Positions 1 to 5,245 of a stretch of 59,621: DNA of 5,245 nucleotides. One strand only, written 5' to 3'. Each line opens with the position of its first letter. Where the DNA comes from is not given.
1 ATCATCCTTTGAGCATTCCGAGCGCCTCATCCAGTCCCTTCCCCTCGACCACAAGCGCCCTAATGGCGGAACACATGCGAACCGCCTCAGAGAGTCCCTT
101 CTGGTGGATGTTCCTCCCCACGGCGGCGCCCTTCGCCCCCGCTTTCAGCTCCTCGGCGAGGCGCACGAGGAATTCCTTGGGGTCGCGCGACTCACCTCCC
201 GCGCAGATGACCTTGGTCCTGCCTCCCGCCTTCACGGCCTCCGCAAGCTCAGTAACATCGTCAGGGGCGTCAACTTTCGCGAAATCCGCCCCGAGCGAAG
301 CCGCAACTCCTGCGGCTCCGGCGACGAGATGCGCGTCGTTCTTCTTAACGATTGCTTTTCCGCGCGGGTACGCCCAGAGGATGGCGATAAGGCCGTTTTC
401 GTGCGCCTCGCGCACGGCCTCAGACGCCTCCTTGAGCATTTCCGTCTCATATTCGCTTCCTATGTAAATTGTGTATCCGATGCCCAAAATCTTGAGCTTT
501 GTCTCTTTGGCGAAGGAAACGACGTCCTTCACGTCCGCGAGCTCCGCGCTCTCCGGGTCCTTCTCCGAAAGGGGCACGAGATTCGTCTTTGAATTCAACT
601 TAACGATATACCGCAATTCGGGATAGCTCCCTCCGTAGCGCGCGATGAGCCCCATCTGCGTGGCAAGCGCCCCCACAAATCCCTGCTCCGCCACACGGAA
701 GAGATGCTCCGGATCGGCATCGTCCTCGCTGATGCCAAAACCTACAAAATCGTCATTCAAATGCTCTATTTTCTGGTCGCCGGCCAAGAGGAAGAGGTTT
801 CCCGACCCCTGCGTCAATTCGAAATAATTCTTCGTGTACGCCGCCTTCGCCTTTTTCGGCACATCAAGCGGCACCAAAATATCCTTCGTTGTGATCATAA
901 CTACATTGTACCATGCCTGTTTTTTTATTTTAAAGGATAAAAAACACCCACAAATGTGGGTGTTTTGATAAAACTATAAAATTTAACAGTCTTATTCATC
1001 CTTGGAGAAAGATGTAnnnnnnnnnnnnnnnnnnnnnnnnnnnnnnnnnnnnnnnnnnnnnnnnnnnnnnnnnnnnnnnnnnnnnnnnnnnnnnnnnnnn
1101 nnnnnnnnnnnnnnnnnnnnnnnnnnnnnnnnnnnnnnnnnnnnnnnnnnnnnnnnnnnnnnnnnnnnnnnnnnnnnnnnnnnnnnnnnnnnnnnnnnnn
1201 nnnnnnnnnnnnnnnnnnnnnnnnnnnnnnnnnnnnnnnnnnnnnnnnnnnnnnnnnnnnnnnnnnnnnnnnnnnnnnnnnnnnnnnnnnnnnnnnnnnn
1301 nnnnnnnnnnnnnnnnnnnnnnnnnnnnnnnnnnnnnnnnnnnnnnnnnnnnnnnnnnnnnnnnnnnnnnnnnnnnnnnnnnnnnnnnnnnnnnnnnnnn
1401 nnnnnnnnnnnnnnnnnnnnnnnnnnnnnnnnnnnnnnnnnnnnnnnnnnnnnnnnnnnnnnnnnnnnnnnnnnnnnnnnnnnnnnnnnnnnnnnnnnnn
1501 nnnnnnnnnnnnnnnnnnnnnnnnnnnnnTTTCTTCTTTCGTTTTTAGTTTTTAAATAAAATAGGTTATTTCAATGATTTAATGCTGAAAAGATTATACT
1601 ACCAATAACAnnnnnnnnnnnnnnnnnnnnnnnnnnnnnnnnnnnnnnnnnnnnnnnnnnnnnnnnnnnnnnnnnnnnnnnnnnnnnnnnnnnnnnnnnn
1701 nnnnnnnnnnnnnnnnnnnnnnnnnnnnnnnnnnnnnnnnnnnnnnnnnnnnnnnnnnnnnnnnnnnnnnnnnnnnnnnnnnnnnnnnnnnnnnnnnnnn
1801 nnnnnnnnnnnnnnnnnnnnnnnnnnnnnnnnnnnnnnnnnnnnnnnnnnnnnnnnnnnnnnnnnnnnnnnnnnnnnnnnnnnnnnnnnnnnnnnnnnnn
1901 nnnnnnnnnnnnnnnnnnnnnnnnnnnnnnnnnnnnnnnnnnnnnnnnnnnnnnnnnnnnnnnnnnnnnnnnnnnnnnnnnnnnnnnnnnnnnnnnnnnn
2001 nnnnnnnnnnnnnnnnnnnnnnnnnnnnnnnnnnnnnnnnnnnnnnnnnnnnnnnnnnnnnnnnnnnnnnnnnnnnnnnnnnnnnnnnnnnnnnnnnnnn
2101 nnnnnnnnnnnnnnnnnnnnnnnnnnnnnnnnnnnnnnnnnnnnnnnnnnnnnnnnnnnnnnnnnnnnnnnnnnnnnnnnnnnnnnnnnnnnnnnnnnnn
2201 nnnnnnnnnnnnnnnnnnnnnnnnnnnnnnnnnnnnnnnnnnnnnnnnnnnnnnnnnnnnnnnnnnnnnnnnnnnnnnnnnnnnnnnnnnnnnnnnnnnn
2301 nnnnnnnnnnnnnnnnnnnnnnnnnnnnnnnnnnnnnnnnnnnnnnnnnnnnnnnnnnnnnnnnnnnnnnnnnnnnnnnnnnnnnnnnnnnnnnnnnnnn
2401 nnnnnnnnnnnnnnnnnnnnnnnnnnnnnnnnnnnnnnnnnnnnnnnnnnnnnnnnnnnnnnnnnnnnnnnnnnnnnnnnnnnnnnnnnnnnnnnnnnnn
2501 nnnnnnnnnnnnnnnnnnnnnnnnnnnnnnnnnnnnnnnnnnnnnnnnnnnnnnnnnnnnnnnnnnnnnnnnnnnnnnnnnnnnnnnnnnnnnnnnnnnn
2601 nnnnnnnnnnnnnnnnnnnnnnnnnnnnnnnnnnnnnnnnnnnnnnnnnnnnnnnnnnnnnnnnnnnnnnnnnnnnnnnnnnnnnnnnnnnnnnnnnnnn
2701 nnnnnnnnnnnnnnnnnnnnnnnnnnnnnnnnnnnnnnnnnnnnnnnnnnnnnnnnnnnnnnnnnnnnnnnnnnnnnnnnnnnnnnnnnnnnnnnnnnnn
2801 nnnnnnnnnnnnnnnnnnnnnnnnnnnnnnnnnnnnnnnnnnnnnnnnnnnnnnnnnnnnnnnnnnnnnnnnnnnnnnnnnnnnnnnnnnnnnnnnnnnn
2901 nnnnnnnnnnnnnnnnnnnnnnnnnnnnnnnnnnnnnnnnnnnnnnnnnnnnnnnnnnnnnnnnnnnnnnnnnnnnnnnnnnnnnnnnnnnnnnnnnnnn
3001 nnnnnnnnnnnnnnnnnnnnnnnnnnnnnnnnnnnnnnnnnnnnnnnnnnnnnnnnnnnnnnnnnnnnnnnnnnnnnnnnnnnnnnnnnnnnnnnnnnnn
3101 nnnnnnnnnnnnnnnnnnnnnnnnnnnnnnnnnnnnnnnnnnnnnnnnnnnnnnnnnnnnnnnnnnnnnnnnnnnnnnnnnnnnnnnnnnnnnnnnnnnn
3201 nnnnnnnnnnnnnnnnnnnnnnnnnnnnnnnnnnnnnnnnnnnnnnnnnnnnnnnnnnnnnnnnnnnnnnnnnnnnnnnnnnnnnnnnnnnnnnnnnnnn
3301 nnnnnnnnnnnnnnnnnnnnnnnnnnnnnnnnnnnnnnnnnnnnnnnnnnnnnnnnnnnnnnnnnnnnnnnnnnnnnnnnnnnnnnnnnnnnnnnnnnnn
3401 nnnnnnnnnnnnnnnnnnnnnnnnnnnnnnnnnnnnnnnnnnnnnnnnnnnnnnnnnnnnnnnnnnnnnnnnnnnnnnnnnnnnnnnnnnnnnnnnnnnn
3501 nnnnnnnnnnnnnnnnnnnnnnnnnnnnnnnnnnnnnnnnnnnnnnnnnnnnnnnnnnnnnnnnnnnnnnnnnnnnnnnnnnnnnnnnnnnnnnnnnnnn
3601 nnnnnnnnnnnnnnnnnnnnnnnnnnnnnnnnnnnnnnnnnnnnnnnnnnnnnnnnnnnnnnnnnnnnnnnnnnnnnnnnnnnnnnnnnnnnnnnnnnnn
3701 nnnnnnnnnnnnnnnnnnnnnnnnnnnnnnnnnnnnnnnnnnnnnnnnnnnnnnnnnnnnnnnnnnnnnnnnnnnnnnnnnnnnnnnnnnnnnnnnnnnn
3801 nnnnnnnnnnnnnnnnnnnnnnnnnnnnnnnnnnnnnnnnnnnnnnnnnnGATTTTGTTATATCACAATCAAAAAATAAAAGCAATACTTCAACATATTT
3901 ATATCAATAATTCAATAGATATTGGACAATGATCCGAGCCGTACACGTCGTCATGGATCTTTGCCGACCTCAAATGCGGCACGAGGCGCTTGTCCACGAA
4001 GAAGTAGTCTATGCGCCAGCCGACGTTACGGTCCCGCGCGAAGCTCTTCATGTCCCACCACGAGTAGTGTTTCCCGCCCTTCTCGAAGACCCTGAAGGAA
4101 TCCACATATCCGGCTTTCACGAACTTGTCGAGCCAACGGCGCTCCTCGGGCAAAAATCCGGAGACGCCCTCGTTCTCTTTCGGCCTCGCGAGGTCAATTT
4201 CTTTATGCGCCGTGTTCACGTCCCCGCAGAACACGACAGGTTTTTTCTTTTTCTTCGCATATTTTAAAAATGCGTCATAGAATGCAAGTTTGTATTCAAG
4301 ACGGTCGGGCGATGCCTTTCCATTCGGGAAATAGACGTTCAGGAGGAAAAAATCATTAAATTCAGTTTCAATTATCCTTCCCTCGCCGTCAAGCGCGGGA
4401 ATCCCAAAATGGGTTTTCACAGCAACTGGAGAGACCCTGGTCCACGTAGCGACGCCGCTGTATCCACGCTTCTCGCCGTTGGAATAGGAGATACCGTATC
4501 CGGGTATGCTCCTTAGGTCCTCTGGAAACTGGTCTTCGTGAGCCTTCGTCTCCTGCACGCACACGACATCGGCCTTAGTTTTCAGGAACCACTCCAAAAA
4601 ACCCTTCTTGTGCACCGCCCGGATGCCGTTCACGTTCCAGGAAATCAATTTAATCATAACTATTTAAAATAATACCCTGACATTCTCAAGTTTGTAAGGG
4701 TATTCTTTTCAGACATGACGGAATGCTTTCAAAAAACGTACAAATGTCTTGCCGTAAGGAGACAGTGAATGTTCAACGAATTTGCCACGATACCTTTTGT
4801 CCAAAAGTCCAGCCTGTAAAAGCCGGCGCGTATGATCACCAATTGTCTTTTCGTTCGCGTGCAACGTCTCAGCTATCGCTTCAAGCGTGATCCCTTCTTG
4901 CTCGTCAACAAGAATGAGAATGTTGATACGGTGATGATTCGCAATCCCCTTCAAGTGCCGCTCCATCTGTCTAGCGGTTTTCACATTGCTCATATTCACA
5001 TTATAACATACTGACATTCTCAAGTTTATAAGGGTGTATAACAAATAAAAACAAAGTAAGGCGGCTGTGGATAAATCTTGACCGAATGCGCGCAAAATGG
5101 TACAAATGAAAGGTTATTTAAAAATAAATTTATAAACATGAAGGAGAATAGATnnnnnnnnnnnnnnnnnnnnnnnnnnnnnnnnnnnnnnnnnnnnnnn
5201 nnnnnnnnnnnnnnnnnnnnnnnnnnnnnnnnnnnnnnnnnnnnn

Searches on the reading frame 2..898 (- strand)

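Call 83: search_protein_families(library=pfam, proteins=[window:2-898:-], max_evalue=0.00001)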
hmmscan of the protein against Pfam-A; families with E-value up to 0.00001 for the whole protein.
window:2-898:- (298 aa): 1 family
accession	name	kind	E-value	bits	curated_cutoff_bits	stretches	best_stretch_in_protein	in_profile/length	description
PF01791.15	DeoC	-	1.1e-38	133.6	23.8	1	37-267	3-229/229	DeoC/LacD family aldolase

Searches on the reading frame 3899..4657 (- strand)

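Call 64: search_protein_families(library=pfam, proteins=[window:3899-4657:-], max_evalue=0.001)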
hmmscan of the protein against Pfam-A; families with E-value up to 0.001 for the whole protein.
window:3899-4657:- (252 aa): 2 families
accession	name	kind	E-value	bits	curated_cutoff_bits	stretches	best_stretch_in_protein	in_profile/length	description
PF03372.29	Exo_endo_phos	-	9.7e-32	110.9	24.5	1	5-243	1-225/225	Endonuclease/Exonuclease/phosphatase family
PF14529.12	Exo_endo_phos_2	-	0.00021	21.6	27.4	0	105-155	3-47/117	Endonuclease-reverse transcriptase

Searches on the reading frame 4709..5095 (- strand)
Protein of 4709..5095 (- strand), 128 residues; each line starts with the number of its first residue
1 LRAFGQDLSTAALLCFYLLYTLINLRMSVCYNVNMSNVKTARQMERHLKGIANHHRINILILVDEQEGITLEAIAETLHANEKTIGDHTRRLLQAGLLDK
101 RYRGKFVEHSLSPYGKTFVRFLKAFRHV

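Call 64: search_protein_families(library=pfam, proteins=[window:4709-5095:-], max_evalue=0.001)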
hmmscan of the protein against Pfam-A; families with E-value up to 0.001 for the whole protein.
window:4709-5095:- (128 aa): 2 families
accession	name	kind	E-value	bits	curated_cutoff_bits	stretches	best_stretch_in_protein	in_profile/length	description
PF01047.28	MarR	-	2.7e-05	24.4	24.6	1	56-101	5-50/59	MarR family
PF13412.12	HTH_24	-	0.00028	20.8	21.9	1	54-98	3-47/48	Winged helix-turn-helix DNA-binding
